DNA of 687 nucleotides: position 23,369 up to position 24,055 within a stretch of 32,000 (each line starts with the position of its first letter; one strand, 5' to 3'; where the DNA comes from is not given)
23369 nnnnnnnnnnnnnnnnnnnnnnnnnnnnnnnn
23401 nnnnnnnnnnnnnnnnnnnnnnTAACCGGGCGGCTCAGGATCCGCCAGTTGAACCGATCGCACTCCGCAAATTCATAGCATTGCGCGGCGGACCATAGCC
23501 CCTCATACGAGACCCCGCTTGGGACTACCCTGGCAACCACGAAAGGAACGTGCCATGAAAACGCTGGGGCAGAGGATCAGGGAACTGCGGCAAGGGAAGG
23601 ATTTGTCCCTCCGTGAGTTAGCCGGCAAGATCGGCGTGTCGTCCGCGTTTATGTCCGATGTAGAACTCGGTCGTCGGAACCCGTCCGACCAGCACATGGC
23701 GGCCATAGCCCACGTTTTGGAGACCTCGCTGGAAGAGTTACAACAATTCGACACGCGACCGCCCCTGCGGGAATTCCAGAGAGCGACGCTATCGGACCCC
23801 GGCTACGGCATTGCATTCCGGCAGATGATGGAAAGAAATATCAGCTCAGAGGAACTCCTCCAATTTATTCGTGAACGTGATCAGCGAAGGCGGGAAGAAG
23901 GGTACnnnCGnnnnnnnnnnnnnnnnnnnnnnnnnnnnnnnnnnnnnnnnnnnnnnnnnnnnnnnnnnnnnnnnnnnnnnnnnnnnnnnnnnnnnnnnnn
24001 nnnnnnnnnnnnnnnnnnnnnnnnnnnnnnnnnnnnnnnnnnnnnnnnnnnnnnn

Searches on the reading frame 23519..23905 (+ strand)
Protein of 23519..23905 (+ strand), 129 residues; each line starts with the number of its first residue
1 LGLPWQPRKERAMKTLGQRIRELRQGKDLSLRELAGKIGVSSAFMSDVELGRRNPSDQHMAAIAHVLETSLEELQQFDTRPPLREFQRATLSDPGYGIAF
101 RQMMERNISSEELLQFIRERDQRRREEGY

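Call 3: search_protein_families(library=pfam, proteins=[window:23519-23905:+], max_evalue=1)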
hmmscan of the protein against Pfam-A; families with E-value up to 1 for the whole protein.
window:23519-23905:+ (129 aa): 9 families
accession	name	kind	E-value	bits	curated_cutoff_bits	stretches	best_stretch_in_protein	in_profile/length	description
PF13560.12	HTH_31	-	3.1e-12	47.1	27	1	16-75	2-62/64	Helix-turn-helix domain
PF01381.28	HTH_3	-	3.6e-11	43.4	23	1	20-74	1-55/55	Helix-turn-helix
PF12844.13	HTH_19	-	2.4e-06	27.8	30.2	1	17-74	1-58/64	Helix-turn-helix domain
PF13443.12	HTH_26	-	1.2e-05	25.9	22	1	19-76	1-59/63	Cro/C1-type HTH DNA-binding domain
PF07022.19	Phage_CI_repr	-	0.0013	19.4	22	1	32-74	16-57/65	Bacteriophage CI repressor helix-turn-helix domain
PF21291.3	CYNS_N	-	0.0059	17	27.1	1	15-77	3-65/69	Cyanate hydratase, N-terminal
PF13744.12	HTH_37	-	0.028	14.7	27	1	15-49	18-52/80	Helix-turn-helix domain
PF00392.27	GntR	-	0.1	12.7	27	1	10-41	3-37/64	Bacterial regulatory proteins, gntR family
PF00920.27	ILVD_EDD_N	-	0.12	12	27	1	6-78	189-259/316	Dihydroxy-acid/6-phosphogluconate dehydratase N-terminal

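Call 4: search_protein_families(library=padloc, proteins=[window:23519-23905:+], max_evalue=1)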
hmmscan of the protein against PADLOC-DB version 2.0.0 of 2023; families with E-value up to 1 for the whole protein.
window:23519-23905:+ (129 aa): 18 families
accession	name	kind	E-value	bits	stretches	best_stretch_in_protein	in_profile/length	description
PDLC04142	capH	-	4e-12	45.1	1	12-111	3-88/103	capH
PDLC02926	HTH_VI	-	2.3e-10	38.6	1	16-77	2-63/92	-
PDLC03947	RmrA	-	7.1e-10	36.2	1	8-70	4-66/383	-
PDLC03665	Control_protein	-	1.4e-08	32.8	1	15-78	8-72/77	control protein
PDLC03952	RmrA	-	2.6e-08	31.1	1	4-71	10-78/395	-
PDLC03664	Control_protein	-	1.1e-06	27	1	15-70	13-68/74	control protein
PDLC03954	RmrA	-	1.8e-06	25.1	1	15-70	10-65/380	-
PDLC04775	PDC-M69A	-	2.3e-06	26.1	1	13-78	5-70/113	-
PDLC03949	RmrA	-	6.2e-06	23.3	1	18-76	5-63/363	-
PDLC03953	RmrA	-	9.8e-06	23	1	14-72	4-62/373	-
PDLC03951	RmrA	-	2.5e-05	21.4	1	17-74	10-67/400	-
PDLC03944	RmrA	-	5.9e-05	20.3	1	14-68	5-59/384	-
PDLC03943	RmrA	-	0.00011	19.4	1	17-85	4-71/370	-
PDLC03955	RmrA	-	0.00049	17.4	1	20-70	25-75/371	-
PDLC03946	RmrA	-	0.0019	15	1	18-70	5-57/357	-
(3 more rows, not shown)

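Call 91: search_protein_families(library=ncbifam, proteins=[window:23519-23905:+], max_evalue=0.01)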
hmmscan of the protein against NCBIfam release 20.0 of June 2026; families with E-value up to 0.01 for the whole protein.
window:23519-23905:+ (129 aa): 17 families
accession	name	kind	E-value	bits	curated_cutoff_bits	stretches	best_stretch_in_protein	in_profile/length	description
NF006015.0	PRK08154.1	subfamily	1.3e-10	41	204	1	8-78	23-93/314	anaerobic benzoate catabolism transcriptional regulator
NF046032.1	TransRegSlrRBacil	equivalog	7.8e-09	35.8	250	1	16-126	2-108/149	HTH-type transcriptional regulator SlrR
NF010465.0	PRK13890.1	equivalog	1.5e-08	34.7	96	1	22-74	12-64/121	conjugal transfer protein TrbA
NF041951.1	phage_RstR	subfamily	1.3e-07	31.8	80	1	16-76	3-63/108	RstR family transcriptional repressor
NF041677.1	trans_regClgR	equivalog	7.2e-07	29.3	170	1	15-74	8-67/113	transcriptional regulator ClgR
TIGR03070.1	couple_hipB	subfamily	9.3e-07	28.7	71.65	1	15-68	2-55/58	type II toxin-antitoxin system Y4mF family antitoxin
NF007257.0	PRK09706.1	subfamily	4.4e-06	26.5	101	1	14-70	4-60/135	transcriptional repressor DicA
TIGR00270.2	TIGR00270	equivalog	5.7e-06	26.2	110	1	17-78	77-138/159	multiprotein bridging factor aMBF1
NF047948.1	male_kill_WMK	equivalog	8.6e-06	25.4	300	1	15-74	5-64/300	WO male-killing family protein Wmk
NF002773.0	PRK02866.1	subfamily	0.00015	21.8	150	1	14-94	4-84/147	cyanase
NF003162.0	PRK04140.1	equivalog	0.00029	20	263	1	17-71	128-182/317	transcriptional regulator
TIGR00673.1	cynS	equivalog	0.00038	20.5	113.3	1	14-94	7-87/150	cyanase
TIGR02147.1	Fsuc_second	paralog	0.00042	19.9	50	1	27-90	26-87/272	TIGR02147 family protein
NF038139.1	Reg_Aceta_RamB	equivalog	0.001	17.8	700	1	16-69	3-56/465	acetate metabolism transcriptional regulator RamB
NF007408.0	PRK09943.1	equivalog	0.0018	17.9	211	1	15-74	7-66/185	HTH-type transcriptional regulator PuuR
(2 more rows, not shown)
